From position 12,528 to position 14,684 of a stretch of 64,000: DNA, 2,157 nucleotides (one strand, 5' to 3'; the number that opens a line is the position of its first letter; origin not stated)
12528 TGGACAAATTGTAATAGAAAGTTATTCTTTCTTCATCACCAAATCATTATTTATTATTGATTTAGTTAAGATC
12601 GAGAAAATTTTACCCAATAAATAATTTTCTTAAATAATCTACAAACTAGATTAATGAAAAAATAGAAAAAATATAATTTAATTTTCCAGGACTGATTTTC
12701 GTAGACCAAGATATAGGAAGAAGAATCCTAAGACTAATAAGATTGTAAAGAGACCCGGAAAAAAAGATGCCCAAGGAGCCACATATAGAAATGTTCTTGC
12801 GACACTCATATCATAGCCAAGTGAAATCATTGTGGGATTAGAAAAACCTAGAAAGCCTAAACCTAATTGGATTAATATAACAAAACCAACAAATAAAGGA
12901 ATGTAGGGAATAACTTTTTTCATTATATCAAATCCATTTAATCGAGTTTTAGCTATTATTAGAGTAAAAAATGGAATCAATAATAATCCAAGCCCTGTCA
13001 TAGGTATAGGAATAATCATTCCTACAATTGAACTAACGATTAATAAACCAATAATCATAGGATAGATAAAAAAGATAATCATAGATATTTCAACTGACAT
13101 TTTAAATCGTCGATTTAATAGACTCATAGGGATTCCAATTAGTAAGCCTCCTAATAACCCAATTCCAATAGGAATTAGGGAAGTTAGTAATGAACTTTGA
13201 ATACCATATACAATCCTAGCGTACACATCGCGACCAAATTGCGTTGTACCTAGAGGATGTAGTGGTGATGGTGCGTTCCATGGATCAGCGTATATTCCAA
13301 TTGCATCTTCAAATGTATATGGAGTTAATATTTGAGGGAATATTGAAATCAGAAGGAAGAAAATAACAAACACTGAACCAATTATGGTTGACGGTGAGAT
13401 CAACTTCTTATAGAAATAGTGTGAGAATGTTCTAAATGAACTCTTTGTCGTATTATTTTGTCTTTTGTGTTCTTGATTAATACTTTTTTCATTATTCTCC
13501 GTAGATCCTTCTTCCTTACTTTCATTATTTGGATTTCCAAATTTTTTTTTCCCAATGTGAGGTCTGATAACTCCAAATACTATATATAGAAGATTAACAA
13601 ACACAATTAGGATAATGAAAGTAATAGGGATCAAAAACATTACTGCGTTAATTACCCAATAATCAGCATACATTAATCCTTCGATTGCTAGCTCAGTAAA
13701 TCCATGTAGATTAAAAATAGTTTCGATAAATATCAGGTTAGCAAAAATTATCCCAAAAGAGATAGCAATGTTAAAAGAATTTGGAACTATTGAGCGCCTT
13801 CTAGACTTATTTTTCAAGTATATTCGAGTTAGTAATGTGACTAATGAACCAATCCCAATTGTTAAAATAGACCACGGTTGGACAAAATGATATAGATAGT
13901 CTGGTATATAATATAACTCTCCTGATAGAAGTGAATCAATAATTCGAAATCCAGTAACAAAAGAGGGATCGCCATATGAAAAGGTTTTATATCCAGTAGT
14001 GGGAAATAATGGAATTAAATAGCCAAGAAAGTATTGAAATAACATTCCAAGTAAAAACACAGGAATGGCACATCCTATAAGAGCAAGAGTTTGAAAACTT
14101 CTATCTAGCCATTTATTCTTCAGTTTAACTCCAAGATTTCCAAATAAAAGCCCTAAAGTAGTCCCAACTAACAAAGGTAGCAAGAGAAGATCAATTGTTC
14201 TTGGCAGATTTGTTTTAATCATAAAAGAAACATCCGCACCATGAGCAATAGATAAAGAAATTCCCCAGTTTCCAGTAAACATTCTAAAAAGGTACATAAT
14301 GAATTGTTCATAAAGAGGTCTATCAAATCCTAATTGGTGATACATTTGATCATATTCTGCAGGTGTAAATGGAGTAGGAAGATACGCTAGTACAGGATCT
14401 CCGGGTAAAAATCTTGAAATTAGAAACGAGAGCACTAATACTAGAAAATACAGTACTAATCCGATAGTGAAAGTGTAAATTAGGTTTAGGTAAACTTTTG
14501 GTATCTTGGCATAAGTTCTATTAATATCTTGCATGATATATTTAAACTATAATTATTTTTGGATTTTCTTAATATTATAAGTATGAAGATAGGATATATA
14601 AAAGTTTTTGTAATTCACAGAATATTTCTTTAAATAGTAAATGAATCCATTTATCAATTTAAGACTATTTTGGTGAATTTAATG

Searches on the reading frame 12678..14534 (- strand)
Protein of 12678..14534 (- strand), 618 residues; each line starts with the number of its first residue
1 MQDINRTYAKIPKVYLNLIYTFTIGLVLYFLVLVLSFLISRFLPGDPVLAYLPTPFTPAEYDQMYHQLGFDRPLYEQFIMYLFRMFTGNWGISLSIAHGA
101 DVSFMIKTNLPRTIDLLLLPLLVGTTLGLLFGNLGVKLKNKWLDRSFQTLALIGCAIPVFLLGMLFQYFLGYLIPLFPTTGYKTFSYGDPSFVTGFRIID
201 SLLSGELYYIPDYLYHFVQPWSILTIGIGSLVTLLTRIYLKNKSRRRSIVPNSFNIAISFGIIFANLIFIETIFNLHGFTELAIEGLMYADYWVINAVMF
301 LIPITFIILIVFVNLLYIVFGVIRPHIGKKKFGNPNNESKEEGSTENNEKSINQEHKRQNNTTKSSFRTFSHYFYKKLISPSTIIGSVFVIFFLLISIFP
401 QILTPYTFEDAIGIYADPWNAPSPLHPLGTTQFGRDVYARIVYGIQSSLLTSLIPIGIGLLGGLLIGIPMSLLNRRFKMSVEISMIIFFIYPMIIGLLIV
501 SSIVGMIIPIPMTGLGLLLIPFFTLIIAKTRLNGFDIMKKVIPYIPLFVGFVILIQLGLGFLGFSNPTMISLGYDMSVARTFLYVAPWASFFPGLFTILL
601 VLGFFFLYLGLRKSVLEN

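Call 68: search_protein_families(library=pfam, proteins=[window:12678-14534:-], max_evalue=0.001)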
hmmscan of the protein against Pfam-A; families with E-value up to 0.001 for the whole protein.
window:12678-14534:- (618 aa): 3 families
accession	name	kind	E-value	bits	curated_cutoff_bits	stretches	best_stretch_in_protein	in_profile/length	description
PF19300.4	BPD_transp_1_N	-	4.2e-05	24.2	23.8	1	25-89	12-76/114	Binding-prot-dependent transport system membrane comp, N-term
PF00528.27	BPD_transp_1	-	9.5e-05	22.6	26.4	1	124-237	1-72/184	Binding-protein-dependent transport system inner membrane component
PF16118.10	DUF4834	-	0.0001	23.6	27.8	1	300-365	3-69/99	Domain of unknown function (DUF4834)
